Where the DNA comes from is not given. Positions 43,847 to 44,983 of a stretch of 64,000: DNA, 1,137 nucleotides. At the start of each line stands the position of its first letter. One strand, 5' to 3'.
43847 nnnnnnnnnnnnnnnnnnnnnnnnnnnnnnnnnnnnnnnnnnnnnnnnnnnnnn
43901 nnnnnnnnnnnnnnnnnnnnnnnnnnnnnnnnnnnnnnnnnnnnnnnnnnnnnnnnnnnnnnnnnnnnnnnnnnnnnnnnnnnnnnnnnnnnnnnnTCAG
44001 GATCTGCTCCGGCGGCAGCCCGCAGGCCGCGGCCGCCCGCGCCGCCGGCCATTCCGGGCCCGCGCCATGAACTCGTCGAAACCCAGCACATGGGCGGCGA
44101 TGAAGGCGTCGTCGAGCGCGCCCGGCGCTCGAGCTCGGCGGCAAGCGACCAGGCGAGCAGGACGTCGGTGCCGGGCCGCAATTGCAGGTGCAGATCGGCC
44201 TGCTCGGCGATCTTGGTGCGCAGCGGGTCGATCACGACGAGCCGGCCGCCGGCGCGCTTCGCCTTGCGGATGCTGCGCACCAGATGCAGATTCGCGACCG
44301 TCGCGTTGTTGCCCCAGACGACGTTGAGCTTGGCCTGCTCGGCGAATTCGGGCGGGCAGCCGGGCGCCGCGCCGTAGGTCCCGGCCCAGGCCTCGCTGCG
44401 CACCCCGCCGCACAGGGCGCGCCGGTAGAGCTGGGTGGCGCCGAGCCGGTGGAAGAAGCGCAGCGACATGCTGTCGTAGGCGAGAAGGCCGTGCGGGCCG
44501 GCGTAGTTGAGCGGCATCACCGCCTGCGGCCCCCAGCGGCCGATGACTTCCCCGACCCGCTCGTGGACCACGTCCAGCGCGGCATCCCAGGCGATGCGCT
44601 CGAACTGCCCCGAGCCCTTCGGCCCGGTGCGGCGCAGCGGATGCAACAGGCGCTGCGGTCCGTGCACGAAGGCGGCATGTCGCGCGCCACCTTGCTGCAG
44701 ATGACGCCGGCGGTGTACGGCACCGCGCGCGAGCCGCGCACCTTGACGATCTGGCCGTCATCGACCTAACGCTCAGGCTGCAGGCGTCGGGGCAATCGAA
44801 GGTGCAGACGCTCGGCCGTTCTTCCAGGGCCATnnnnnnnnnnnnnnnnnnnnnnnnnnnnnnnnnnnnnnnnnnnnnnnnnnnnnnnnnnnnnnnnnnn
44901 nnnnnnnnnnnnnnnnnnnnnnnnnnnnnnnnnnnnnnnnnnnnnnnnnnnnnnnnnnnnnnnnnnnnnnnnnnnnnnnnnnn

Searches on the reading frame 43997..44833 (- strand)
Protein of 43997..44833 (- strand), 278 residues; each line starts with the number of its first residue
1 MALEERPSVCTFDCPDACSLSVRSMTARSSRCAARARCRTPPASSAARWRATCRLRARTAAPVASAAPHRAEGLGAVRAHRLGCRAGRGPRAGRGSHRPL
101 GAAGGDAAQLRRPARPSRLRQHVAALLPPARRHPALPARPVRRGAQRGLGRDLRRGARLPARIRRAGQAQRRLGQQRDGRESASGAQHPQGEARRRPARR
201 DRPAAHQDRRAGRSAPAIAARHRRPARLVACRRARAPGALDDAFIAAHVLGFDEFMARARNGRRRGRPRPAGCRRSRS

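Call 45: list_cluster_members(proteins=[P0131, window:43997-44833:-, window:58555-58911:+, window:61256-61906:-, window:59524-60162:+, window:49345-49728:+])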
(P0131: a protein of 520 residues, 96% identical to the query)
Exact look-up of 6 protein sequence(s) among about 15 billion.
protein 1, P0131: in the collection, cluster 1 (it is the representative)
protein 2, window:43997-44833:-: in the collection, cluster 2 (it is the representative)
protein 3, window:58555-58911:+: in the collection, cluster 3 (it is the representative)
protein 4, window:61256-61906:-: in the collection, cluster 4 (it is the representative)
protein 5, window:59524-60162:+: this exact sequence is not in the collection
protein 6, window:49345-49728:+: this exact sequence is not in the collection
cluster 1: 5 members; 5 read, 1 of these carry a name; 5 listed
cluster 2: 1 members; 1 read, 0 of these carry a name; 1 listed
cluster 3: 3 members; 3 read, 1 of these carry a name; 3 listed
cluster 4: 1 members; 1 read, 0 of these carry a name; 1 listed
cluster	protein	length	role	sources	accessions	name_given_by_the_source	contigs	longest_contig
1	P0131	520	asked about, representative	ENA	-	-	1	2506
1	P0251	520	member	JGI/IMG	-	alginate O-acetyltransferase complex protein AlgI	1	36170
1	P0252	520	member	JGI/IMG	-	-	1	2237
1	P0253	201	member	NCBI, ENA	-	-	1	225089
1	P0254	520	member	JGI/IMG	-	-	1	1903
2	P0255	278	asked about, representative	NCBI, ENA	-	-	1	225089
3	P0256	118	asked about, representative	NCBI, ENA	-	-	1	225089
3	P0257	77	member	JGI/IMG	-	glutamate-1-semialdehyde 2,1-aminomutase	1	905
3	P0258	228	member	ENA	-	-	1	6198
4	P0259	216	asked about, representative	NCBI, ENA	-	-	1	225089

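Call 47: find_encoding_contigs(protein=P0258, flank=7000, max_places=5)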
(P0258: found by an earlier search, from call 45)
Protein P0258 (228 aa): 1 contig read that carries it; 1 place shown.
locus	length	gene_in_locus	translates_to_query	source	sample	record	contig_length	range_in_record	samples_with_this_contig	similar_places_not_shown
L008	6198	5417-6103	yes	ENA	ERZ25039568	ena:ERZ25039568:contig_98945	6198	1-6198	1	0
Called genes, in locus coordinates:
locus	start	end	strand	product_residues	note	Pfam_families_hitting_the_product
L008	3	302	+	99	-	?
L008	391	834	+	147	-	PF09537:DUF2383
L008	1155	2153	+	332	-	PF00296:Bac_luciferase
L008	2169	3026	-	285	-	PF02668:TauD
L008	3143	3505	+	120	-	-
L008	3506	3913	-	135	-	PF13577:SnoaL_4, PF12680:SnoaL_2, PF14534:DUF4440, PF00866:Ring_hydroxyl_B (weak)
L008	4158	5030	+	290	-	PF10282:Lactonase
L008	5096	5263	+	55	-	-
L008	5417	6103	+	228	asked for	PF00202:Aminotran_3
